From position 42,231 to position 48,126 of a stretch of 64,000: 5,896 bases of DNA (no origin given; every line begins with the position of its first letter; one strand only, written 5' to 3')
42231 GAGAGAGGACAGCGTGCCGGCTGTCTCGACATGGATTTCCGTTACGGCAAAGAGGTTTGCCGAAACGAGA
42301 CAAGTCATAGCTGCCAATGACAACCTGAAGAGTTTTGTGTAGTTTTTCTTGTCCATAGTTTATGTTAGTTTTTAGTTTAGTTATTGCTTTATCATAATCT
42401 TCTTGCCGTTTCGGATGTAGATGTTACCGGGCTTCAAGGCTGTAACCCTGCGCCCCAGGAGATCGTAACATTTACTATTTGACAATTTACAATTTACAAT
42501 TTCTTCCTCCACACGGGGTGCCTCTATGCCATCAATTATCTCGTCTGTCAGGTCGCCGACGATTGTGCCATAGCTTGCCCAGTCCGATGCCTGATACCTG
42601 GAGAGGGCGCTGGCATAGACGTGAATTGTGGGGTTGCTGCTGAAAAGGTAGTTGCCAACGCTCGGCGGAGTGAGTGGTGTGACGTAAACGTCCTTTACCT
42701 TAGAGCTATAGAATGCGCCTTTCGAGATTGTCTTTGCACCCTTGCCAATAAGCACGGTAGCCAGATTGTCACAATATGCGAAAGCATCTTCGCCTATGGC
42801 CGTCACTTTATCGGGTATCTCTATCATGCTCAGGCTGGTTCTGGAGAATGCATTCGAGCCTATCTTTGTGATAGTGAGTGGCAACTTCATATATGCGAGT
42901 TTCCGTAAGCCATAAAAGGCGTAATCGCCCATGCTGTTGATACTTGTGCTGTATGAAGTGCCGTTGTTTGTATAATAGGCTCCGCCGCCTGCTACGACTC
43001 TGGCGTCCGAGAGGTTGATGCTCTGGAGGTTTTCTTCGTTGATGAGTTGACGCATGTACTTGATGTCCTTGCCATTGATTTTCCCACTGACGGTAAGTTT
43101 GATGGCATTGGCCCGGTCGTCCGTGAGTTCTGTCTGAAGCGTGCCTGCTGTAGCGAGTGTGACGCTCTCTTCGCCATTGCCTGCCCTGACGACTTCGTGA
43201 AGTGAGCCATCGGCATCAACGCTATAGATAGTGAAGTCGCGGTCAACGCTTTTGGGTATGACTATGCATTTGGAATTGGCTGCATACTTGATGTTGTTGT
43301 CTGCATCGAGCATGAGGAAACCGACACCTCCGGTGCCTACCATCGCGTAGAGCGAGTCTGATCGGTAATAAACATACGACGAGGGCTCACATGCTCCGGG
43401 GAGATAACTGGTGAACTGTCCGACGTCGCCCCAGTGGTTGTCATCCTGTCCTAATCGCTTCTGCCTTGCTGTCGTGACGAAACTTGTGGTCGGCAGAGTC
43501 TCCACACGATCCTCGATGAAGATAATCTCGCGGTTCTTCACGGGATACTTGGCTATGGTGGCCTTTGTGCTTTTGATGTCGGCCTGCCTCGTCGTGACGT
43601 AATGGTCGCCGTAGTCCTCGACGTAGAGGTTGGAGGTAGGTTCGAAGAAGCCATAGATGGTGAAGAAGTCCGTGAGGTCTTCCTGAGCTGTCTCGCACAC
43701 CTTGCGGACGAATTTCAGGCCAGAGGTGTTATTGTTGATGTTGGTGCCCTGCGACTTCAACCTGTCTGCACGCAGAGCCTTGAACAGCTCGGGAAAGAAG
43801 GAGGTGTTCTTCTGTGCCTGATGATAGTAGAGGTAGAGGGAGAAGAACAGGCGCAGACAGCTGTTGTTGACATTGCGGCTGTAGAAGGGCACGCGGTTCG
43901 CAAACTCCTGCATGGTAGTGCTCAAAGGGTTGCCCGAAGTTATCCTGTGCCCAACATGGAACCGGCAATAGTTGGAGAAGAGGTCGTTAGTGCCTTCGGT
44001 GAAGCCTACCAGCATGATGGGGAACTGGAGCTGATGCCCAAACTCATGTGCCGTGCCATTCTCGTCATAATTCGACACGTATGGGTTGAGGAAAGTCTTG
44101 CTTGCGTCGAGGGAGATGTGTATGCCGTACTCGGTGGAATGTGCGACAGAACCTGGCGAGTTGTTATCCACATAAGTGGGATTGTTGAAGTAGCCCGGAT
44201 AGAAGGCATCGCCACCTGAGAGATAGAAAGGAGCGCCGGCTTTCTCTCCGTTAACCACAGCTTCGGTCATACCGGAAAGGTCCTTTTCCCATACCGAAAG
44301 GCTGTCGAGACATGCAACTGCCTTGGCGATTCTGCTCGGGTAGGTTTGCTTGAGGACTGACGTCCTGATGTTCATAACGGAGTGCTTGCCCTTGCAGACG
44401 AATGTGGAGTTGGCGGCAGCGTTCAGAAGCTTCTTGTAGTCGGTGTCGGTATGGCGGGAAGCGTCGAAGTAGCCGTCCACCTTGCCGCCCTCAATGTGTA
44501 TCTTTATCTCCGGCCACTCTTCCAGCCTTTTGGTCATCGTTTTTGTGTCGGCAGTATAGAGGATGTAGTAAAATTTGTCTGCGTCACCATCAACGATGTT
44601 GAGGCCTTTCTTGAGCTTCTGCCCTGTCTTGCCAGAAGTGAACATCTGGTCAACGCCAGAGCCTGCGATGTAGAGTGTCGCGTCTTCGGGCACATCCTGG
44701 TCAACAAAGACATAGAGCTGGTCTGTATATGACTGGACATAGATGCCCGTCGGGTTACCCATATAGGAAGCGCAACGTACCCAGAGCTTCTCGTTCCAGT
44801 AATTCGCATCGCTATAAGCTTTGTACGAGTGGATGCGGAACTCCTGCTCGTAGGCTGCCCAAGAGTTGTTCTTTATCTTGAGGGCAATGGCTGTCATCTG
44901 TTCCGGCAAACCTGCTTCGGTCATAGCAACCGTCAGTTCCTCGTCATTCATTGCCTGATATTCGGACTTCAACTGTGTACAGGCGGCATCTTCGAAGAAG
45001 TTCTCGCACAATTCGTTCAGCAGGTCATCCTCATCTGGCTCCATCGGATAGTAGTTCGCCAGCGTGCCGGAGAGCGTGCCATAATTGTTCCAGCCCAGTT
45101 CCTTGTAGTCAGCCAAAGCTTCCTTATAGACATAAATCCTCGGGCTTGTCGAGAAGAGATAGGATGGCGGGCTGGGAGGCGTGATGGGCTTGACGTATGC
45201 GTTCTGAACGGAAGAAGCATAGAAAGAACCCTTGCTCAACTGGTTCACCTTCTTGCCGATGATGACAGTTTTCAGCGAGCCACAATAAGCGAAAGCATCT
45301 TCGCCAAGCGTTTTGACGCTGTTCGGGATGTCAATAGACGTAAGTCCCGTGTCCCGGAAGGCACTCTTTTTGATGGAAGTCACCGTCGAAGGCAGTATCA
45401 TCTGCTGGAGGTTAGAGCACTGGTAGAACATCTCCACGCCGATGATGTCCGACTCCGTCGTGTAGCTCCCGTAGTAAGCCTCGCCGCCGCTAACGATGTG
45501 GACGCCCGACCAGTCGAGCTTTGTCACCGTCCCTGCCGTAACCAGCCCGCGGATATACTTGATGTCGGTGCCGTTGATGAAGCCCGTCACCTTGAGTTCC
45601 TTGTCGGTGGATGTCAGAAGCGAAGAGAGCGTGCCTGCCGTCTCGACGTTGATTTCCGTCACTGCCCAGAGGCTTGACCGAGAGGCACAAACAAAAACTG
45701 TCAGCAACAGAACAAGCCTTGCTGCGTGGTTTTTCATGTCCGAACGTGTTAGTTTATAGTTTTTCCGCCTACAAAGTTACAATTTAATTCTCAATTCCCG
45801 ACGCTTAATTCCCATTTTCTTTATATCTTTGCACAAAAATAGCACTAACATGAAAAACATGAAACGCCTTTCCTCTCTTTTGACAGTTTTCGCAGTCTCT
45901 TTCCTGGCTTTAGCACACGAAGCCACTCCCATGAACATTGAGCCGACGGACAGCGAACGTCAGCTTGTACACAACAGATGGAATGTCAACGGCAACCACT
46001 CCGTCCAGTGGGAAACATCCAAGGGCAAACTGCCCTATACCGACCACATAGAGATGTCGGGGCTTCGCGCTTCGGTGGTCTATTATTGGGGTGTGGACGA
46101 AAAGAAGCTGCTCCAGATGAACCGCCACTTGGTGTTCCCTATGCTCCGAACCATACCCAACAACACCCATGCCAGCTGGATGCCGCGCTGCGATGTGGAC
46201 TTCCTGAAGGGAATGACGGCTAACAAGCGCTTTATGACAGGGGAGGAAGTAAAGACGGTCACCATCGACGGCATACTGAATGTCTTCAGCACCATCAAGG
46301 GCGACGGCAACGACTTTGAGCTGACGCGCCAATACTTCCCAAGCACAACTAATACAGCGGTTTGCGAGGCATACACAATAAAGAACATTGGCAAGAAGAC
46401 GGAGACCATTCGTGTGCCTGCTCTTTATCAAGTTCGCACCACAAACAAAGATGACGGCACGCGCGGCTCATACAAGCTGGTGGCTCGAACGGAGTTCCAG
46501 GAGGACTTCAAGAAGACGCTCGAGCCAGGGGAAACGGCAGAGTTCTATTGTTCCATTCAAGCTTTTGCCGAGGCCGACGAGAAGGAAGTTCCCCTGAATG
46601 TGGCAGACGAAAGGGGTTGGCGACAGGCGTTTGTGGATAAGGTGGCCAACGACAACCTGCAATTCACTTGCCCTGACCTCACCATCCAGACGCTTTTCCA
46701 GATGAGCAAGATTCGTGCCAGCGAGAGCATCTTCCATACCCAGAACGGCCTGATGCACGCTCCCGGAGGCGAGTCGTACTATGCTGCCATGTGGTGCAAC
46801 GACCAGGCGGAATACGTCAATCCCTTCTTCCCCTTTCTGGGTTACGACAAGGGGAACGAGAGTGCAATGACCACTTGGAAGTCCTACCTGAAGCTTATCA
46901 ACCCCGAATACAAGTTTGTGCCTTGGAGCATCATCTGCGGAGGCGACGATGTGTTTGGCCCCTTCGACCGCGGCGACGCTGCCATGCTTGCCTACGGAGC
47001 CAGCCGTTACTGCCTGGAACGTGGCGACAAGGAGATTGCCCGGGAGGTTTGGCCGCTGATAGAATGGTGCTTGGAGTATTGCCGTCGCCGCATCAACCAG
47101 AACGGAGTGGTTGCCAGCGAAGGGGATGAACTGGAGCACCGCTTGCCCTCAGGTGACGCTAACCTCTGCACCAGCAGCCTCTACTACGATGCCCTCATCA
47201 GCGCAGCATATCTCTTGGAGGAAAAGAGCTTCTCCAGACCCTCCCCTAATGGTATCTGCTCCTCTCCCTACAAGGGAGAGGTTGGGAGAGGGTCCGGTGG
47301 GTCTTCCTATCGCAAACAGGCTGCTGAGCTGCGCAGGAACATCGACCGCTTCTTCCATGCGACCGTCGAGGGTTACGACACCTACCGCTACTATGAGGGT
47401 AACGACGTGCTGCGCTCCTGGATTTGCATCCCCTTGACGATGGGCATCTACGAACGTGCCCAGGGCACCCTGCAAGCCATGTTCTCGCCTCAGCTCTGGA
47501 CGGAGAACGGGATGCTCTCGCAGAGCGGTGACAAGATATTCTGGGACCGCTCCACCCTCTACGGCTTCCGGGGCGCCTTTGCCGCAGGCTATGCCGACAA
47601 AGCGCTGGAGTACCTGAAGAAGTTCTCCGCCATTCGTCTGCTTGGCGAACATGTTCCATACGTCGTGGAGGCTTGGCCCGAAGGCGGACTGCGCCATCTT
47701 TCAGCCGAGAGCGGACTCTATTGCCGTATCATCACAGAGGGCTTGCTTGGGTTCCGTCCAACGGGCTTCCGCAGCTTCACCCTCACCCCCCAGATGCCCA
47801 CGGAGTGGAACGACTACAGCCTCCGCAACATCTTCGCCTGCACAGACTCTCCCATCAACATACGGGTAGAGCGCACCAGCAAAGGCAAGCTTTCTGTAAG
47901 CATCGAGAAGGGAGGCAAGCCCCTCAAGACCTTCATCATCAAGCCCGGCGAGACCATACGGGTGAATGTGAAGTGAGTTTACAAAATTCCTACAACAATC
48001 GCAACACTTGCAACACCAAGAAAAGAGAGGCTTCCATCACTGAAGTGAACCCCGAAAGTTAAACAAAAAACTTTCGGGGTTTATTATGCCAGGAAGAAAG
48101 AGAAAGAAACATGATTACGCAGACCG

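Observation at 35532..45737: Three tandem ~1110-aa secreted paralogs with an LRR / M60-like peptidase / LRR / sorting-tail architecture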

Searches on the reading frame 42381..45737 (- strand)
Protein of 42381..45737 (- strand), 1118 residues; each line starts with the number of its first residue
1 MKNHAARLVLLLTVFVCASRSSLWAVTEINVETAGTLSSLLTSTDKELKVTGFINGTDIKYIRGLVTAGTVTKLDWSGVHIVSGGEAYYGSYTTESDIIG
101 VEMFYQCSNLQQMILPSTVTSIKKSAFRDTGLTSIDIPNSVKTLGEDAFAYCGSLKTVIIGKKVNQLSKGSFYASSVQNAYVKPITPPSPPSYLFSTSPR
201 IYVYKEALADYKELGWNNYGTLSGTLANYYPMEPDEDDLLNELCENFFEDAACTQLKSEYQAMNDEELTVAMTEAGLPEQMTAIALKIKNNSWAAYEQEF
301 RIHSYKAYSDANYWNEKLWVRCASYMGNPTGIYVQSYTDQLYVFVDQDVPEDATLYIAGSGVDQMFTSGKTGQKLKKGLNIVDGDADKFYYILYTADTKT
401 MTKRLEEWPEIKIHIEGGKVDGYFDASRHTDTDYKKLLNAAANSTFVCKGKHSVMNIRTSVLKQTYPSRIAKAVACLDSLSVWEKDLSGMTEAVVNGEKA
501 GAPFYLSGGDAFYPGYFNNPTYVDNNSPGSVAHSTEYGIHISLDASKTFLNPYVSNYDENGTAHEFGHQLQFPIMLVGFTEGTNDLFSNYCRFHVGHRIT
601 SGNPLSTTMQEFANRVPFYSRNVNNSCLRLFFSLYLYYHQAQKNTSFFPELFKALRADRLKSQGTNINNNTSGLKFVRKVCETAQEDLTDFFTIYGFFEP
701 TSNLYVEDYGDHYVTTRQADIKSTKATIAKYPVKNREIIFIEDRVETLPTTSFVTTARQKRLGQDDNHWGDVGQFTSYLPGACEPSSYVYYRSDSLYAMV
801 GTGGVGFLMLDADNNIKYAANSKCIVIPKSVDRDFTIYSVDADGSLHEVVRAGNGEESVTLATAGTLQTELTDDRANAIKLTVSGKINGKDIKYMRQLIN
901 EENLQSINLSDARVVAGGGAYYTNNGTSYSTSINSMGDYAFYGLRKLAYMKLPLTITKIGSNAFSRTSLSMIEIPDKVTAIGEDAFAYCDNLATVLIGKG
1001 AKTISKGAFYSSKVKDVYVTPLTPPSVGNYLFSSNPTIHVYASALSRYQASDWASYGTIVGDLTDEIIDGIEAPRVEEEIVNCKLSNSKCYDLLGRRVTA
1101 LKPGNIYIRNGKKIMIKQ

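Call 3: search_protein_families(library=pfam, proteins=[window:42381-45737:-], max_evalue=0.01)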
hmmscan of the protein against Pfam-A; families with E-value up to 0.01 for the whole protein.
window:42381-45737:- (1118 aa): 3 families
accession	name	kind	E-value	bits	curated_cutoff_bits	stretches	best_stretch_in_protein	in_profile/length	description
PF13306.12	LRR_5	-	1e-44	151.9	27.7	2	929-1037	18-125/127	BspA type Leucine rich repeat region (6 copies)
PF13402.12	Peptidase_M60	-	4.2e-13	49.9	25.8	1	423-695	7-274/275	Peptidase M60, enhancin and enhancin-like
PF13855.12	LRR_8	-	0.0044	17.2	27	0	931-972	11-54/61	Leucine rich repeat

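Call 4: search_protein_families(library=ncbifam, proteins=[window:42381-45737:-], max_evalue=0.01)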
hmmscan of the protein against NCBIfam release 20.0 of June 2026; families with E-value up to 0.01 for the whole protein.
window:42381-45737:- (1118 aa): 2 families
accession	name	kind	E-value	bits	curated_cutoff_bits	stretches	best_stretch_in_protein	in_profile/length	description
NF047961.1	adhesin_HupY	equivalog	7.2e-16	57.4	1250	2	62-179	157-280/978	leucine-rich repeat adhesin HupY/LrrG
NF045861.1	glide_Gli349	exception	1.6e-10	38.4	1750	1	99-150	2691-2742/3169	gliding machinery surface structure protein Gli349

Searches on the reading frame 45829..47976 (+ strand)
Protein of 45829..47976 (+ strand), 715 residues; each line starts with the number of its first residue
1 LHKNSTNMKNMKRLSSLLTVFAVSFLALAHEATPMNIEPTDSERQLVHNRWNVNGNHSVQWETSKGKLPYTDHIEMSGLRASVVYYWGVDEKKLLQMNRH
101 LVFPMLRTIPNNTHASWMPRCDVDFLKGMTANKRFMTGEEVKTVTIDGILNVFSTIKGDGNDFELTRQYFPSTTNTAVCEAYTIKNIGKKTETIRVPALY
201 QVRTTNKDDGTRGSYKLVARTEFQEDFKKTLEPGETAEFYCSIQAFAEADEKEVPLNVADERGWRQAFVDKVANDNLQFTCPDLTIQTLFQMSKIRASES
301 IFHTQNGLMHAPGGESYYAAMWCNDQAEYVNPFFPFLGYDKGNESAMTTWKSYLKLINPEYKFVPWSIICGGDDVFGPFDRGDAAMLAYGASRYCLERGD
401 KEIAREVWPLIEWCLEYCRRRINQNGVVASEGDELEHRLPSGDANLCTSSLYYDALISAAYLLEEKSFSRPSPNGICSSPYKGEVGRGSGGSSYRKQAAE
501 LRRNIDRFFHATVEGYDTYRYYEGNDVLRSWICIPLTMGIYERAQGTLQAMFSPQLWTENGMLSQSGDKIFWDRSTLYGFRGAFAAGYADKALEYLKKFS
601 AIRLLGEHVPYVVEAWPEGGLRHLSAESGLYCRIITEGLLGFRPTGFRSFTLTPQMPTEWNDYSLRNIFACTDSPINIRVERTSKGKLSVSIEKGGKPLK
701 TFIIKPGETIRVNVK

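Call 3: search_protein_families(library=pfam, proteins=[window:45829-47976:+], max_evalue=0.01)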
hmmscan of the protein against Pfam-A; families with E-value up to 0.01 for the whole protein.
window:45829-47976:+ (715 aa): 0 families

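Call 4: search_protein_families(library=ncbifam, proteins=[window:45829-47976:+], max_evalue=0.01)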
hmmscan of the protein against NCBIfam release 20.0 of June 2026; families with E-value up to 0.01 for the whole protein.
window:45829-47976:+ (715 aa): 0 families

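Call 13: search_solved_structures(query=window:45829-47976:+, max_evalue=1)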
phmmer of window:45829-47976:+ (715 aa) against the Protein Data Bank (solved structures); distinct sequences matched with E-value up to 1: 1.
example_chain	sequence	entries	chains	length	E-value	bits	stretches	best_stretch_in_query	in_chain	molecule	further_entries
8skj_A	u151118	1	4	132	0.73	11.2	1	285-334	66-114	NbA1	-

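Call 53: find_homologous_proteins(query=window:45829-47976:+, max_evalue=0.00001)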
Query window:45829-47976:+ (715 aa): 6917 proteins with E <= 0.00001 among 8000 candidates; the best 120 are listed.
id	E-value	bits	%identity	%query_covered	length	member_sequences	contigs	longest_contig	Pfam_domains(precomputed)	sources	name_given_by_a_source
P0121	0.0e+0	1590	96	99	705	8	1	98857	-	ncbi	-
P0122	0.0e+0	1351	83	99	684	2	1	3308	-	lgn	-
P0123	0.0e+0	1332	85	94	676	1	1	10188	-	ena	-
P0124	0.0e+0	1307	81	98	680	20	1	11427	-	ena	-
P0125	0.0e+0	1301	82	94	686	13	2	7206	-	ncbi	-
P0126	0.0e+0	1301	83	93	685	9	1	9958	-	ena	-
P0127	0.0e+0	1301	84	93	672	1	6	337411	-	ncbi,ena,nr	ncbi:MAG: hypothetical protein J6W52_05055 [Bacteroidaceae bacterium]|nr:hypothetical protein [Bacte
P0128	0.0e+0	1293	81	94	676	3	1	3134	-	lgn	-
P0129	0.0e+0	1293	82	93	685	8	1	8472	-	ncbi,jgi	jgi:hypothetical protein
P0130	0.0e+0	1292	80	98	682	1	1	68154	-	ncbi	-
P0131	0.0e+0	1291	82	93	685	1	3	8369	-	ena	-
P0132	0.0e+0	1290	82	94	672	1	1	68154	-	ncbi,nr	ncbi:MAG: hypothetical protein K6G92_10945 [Bacteroidaceae bacterium]|nr:hypothetical protein [Bacte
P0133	0.0e+0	1290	79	98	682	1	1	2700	-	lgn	-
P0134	0.0e+0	1290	81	94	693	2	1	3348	-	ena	-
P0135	0.0e+0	1290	79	98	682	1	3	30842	-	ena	-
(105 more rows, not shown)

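Call 64: predict_structure(alignment_id=A2)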
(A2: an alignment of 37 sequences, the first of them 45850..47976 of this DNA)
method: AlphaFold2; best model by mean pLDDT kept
length: 708 residues; sequences in the alignment: 37
mean_pLDDT: 76.8   pTM: 0.82
mean pLDDT of the five models: 76.8, 75.5, 73.9, 73.3, 72.7
residues with pLDDT >= 90: 262; 70-90: 231; 50-70: 93; < 50: 122
segments of 3 or more residues with pLDDT < 50: 1-6, 13-40, 103-108, 305-318, 370-374, 424-432, 462-482, 550-565, 602-616
pLDDT, mean of each block of 10 residues (from residue 1): 46 47 34 39 83 90 83 82 94 77 50 86 95 95 96 97 91 98 97 91 80 96 98 95 90 94 89 94 87 74 51 41 69 70 74 56 58 59 84 86 84 86 52 63 88 83 45 38 78 92 82 66 68 83 66 38 52 87 90 70 41 49 87 93 96 97 92 96 94 96 94
secondary structure, 60 per line:
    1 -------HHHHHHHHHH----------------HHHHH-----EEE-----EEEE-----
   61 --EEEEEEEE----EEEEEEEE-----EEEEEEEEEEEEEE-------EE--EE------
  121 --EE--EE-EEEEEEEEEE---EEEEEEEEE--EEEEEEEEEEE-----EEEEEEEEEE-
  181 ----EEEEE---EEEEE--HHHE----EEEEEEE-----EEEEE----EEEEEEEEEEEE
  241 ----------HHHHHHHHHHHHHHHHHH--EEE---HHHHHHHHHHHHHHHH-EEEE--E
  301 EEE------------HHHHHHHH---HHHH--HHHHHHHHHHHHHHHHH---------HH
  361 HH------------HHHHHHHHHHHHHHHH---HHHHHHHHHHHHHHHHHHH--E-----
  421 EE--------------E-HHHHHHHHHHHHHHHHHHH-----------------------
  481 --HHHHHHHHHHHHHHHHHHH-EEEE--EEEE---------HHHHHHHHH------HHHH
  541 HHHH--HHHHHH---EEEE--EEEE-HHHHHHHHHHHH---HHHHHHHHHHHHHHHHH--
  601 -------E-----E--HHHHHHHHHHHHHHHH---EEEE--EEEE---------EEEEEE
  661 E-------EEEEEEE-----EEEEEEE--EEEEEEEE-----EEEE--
elements in order (helices of 4 or more, strands of 3 or more residues): H8-17 H34-38 E44-46 E52-55 E63-70 E75-82 E88-101 E130-139 E143-151 E154-164 E170-179 E185-189 E193-197 E208-214 E220-224 E229-240 H251-268 E271-273 H277-292 E294-297 E300-303 H316-323 H327-330 H333-349 H359-362 H375-390 H394-412 H439-457 H483-501 E503-506 E509-512 H522-530 H537-544 H547-552 E556-559 E562-565 H567-578 H582-598 H617-632 E636-639 E642-645 E655-661 E669-675 E681-687 E690-697 E703-706

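Call 67: fold_search(model_id=the predicted structure, library=pdb)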
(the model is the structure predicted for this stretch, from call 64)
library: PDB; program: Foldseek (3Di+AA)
matches with E <= 10: 824; with E <= 0.001: 104
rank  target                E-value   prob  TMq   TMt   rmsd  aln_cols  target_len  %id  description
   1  1v7v                  2.4e-17  1.00  0.60  0.55   8.6       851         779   12  Crystal structure of Vibrio proteolyticus chitobiose phosphorylase (released 2004-06-22)
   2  6w0p_B                4.7e-16  1.00  0.57  0.54   8.6       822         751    9  Putative kojibiose phosphorylase from human microbiome (released 2020-03-18)
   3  8hob_A                6.3e-16  1.00  0.63  0.55   8.6       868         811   10  The cryo-EM structure of cellobiose phosphorylase from Clostridium thermocellum ( variant) (released 2024-03-20)
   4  8ho7_A                8.9e-16  1.00  0.59  0.52   9.7       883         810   10  The cryo-EM structure of cellobiose phosphorylase from Clostridium thermocellum (released 2023-12-13)
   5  6w0p_A                8.9e-16  1.00  0.56  0.54   8.4       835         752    9  Putative kojibiose phosphorylase from human microbiome (released 2020-03-18)
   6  8ho9_A                9.3e-16  1.00  0.61  0.54   8.9       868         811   10  The cryo-EM structure of cellobiose phosphorylase from Clostridium thermocellum (cysteine-to-serine varient) (released 2023-12-13)
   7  8ho8_A                9.3e-16  1.00  0.59  0.52   9.9       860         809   10  The cryo-EM structure of cellobiose phosphorylase from Clostridium thermocellum in complex with cellobiose (released 2023-12-13)
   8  1h54_B                9.3e-16  1.00  0.53  0.50   9.3       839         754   11  Maltose phosphorylase from Lactobacillus brevis (released 2001-09-05)
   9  4zlf                  1.4e-15  1.00  0.54  0.49   8.7       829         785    9  Cellobionic acid phosphorylase - cellobionic acid complex (released 2015-06-10)
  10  3acs_A                4.1e-15  1.00  0.62  0.54   8.9       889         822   11  Crystal Structure of Cellvibrio gilvus Cellobiose Phosphorylase W488F mutant (released 2010-12-22)
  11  1h54_A                5.5e-15  1.00  0.52  0.50   9.7       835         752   11  Maltose phosphorylase from Lactobacillus brevis (released 2001-09-05)
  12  3rrs_A                6.1e-15  1.00  0.60  0.53   9.1       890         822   11  Crystal structure analysis of cellobiose phosphorylase from Cellulomonas uda (released 2012-05-09)
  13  3afj_A                7.4e-15  1.00  0.59  0.51   9.5       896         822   10  Crystal Structure of Cellvibrio gilvus Cellobiose Phosphorylase triple mutant (released 2011-03-23)
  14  3act_A                8.1e-15  1.00  0.59  0.52   9.2       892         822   11  Crystal Structure of Cellvibrio gilvus Cellobiose Phosphorylase Histidine mutant (released 2010-12-22)
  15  3qde_A                9.0e-15  1.00  0.60  0.54   8.8       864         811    9  The structure of Cellobiose phosphorylase from Clostridium thermocellum in complex with phosphate (released 2011-11-09)
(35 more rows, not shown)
